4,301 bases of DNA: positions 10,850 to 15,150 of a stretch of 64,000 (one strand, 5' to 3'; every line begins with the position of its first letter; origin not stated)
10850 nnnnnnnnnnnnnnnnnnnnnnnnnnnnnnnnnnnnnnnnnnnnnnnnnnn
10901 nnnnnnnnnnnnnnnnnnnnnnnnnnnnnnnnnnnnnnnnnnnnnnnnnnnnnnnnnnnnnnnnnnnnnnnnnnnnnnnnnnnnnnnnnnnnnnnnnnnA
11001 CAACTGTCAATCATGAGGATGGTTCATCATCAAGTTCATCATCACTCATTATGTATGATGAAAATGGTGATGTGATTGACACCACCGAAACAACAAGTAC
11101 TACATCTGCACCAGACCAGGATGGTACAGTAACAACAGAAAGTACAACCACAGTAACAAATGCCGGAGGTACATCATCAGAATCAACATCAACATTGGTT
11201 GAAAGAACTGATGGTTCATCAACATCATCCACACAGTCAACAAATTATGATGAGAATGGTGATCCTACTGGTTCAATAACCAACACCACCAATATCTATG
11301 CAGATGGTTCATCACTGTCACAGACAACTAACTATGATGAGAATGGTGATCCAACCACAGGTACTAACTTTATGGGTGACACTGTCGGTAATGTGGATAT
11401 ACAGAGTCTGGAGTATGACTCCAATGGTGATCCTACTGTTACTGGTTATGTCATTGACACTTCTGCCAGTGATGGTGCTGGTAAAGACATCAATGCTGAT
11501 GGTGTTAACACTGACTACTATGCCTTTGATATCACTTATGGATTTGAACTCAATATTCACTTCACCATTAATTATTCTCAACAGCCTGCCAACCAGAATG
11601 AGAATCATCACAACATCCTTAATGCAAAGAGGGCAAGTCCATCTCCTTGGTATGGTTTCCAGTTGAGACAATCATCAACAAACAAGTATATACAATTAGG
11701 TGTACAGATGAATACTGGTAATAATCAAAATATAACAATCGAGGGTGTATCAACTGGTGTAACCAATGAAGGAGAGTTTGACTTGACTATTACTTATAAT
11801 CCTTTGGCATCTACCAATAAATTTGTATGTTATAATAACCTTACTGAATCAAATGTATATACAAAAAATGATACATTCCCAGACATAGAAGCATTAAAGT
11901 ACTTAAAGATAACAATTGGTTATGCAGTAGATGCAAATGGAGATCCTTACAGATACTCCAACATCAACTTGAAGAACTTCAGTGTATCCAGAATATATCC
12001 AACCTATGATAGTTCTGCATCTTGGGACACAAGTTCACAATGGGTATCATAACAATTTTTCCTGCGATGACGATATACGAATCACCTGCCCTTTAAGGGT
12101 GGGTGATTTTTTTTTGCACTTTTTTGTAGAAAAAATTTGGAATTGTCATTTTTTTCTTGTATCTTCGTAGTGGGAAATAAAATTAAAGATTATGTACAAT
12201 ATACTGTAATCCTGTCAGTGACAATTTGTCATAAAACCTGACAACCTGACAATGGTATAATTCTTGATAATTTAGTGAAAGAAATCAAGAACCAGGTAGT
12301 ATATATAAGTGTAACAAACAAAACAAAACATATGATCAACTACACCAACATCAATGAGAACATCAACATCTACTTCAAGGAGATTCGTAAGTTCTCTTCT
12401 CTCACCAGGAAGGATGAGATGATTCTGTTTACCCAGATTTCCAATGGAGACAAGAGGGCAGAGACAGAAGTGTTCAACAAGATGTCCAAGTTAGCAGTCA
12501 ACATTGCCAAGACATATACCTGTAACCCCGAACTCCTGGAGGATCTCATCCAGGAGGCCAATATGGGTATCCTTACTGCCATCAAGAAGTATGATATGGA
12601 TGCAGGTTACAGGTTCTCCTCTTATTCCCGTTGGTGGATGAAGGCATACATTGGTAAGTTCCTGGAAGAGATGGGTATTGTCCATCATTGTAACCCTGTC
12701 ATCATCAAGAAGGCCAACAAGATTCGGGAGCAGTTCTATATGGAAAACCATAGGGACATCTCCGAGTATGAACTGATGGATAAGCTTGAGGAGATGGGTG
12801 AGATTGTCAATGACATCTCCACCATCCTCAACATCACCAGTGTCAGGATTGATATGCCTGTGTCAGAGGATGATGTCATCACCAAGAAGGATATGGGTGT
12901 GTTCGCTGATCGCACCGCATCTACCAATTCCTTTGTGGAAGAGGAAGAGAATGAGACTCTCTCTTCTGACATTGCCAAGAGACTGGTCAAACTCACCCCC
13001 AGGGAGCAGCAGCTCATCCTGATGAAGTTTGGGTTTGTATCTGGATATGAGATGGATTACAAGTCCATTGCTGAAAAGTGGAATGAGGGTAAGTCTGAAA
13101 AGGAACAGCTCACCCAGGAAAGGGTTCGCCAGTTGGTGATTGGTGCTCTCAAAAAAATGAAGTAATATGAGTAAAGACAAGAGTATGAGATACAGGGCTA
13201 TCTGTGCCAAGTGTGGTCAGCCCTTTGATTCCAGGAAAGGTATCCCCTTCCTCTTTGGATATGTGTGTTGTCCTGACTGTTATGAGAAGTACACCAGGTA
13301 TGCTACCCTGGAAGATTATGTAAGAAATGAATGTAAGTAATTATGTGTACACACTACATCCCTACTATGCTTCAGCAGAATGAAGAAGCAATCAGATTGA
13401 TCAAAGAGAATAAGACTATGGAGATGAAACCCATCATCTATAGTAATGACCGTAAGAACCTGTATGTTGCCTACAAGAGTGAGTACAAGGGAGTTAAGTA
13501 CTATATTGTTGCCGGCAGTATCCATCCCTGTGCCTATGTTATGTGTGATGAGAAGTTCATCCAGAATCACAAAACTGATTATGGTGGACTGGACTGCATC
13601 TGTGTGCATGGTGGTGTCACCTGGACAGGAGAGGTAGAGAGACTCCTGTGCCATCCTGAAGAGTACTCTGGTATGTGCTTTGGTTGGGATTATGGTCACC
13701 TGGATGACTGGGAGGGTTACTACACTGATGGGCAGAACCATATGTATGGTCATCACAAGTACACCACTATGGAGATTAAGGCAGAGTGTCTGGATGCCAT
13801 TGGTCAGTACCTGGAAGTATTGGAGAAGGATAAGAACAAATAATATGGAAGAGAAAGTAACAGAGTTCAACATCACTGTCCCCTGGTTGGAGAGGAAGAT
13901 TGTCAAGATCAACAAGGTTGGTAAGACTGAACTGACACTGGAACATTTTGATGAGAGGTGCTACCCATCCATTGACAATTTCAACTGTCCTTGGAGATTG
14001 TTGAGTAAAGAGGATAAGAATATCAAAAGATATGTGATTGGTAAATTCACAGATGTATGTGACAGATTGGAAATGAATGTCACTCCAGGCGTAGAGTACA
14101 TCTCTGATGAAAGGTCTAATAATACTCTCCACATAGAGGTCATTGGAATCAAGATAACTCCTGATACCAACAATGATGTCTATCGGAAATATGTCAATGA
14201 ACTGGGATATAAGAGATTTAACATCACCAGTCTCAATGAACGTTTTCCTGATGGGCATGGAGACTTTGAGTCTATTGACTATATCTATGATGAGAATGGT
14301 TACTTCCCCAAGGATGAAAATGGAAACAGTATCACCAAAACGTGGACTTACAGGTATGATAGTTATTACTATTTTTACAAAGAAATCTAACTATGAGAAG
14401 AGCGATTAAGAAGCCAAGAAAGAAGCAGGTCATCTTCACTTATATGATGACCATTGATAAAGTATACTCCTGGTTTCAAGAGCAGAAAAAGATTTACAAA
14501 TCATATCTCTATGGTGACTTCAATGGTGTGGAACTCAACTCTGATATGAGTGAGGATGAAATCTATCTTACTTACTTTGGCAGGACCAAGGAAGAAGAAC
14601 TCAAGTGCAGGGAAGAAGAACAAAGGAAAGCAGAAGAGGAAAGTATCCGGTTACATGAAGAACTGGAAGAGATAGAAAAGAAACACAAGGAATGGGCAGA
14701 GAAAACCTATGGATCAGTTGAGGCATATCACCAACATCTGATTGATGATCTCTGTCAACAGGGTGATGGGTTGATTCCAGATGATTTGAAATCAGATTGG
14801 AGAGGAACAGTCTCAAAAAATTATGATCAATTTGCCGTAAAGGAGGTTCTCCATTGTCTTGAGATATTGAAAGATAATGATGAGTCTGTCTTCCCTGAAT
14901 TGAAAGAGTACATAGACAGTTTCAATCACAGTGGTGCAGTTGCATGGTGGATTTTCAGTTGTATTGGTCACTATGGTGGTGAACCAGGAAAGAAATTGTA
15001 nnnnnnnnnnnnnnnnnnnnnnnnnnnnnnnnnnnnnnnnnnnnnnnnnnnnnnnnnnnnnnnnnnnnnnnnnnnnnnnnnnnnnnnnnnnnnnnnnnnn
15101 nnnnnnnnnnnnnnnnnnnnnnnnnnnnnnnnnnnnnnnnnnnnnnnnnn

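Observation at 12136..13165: Phage-encoded sigma-70 family sigma factor with a long operator-bearing leader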

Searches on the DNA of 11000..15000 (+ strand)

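Call 10: search_dna_similar(query=window:11000-15000:+, collection=phages, mode=near)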
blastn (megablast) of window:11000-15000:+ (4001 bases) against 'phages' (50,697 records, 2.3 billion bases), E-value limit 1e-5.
No match.
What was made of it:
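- Tried and rejected: Near-identical phages in GenBank: none found (call 10).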

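Call 53: search_rna_families(sources=[L001, L040, L039, L030], threshold=evalue, max_evalue=1)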
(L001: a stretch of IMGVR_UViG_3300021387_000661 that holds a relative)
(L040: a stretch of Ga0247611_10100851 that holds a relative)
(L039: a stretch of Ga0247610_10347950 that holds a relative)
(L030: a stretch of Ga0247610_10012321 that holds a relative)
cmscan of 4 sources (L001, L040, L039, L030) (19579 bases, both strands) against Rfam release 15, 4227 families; matches with E-value up to 1: 5.
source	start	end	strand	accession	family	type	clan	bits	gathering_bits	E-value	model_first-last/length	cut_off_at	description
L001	3300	3475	-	RF00223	IRES_Bip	Cis-reg; IRES;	-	29.4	40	2.8e-05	1-263/263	no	bip internal ribosome entry site (IRES)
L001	5746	5828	+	RF00528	snoMe28S-Gm1083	Gene; snRNA; snoRNA; CD-box;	-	26.8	48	0.34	1-89/89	no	Small nucleolar RNA Me28S-Gm1083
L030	2802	2851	-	RF00912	mir-877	Gene; miRNA;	-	24.4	47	0.67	1-86/86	no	mir-877 microRNA precursor family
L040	676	808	+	RF00166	PrrB_RsmZ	Gene; sRNA;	CL00106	22.6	44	0.13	1-133/133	no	PrrB/RsmZ RNA family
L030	2028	2125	-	RF02503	Atu_C9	Gene; sRNA;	-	19.8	40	0.14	95-192/192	no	Rhizobiales sRNA Atu_C9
